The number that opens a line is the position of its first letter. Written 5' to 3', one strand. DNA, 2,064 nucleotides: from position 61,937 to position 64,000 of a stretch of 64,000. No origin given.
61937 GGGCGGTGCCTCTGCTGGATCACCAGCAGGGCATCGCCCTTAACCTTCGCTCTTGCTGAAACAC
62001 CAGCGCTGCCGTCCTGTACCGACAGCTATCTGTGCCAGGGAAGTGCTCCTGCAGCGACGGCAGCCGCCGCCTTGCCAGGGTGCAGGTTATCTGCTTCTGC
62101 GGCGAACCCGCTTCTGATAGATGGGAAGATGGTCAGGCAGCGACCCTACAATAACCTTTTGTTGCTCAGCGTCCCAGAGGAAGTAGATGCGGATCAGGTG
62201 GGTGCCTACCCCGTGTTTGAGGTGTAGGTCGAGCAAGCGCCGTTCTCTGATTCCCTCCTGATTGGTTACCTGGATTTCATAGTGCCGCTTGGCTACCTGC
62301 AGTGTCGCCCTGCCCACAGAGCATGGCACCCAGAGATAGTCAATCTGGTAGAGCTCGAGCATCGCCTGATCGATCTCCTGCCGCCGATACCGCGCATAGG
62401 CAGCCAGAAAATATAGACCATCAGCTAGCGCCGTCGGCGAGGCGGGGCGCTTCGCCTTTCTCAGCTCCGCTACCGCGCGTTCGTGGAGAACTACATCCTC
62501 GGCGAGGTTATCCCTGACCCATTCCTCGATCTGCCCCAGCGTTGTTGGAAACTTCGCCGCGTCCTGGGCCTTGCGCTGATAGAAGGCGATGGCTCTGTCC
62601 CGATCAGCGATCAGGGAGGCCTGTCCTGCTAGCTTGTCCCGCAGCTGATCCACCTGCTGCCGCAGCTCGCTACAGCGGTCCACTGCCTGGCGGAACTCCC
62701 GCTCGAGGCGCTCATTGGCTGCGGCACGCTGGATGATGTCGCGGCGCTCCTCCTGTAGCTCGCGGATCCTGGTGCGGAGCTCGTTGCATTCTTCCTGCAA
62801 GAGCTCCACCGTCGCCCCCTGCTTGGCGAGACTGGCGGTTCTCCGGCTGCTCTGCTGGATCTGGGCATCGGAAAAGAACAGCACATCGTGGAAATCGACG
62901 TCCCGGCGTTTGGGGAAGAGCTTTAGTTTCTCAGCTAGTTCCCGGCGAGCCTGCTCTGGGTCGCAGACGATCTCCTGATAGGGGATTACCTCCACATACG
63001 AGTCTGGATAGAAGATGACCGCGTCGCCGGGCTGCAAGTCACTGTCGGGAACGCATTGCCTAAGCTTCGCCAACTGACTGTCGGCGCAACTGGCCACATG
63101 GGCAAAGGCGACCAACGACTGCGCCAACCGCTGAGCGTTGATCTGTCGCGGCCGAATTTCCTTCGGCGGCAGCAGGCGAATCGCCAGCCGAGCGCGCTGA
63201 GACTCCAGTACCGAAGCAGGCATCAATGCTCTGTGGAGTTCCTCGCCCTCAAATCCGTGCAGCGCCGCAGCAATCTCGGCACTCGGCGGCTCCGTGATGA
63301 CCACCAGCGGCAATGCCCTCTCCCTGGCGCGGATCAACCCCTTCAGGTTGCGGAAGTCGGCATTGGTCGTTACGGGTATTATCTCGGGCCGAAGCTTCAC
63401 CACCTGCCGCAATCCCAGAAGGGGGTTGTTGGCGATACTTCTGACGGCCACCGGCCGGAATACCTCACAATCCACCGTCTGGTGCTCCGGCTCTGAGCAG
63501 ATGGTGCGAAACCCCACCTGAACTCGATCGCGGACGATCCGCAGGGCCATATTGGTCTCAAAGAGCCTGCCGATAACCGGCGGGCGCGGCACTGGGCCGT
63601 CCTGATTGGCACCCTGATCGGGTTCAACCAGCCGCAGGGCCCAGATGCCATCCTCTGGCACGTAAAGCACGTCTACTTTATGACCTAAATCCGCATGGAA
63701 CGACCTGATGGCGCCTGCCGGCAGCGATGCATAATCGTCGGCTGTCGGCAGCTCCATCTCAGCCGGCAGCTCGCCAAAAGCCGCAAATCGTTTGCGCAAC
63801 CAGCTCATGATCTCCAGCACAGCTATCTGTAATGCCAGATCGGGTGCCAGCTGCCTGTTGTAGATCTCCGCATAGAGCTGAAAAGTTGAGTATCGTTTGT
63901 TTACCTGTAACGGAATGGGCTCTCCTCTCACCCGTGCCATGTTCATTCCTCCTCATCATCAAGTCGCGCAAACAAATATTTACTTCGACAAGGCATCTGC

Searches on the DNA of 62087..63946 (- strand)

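Call 53: search_with_rna_model(model_id=R1, sources=[L026, L028, L040, L042, L022, L006], filters=off, max_evalue=1, show_alignments=0)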
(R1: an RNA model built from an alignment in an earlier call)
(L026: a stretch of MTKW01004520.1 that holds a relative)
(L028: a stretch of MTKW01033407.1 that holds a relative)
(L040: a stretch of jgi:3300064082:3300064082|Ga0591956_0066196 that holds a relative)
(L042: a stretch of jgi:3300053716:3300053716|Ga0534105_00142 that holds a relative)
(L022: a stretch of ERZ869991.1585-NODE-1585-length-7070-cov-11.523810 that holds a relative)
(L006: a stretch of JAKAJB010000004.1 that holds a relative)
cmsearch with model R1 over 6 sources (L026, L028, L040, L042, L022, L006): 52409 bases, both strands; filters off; matches with E-value up to 1: 15.
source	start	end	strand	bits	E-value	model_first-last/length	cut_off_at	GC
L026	604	757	+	164.2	1.2e-37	1-156/156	no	0.56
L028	1543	1716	+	71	1.6e-15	50-146/156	no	0.58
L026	607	760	-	38.1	1e-07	1-156/156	no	0.55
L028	1493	1542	+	37.5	1.4e-07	1-156/156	no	0.64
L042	4951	4988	-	16.1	0.018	57-103/156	no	0.66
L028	1543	1681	-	14.9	0.034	50-110/156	no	0.6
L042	4949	4990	+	14.3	0.046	55-105/156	no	0.67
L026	5101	5138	-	11.6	0.2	52-108/156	no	0.66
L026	2645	2731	-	11.6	0.2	1-156/156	no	0.55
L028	1752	1845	+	11.1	0.27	1-156/156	no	0.66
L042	13277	13309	-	10.4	0.39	61-99/156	no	0.76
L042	5811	5954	-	10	0.49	1-156/156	no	0.67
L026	5101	5138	+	9.6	0.59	52-108/156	no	0.66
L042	13277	13309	+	9.5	0.64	61-99/156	no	0.76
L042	15525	15612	+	9.1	0.79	1-156/156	no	0.62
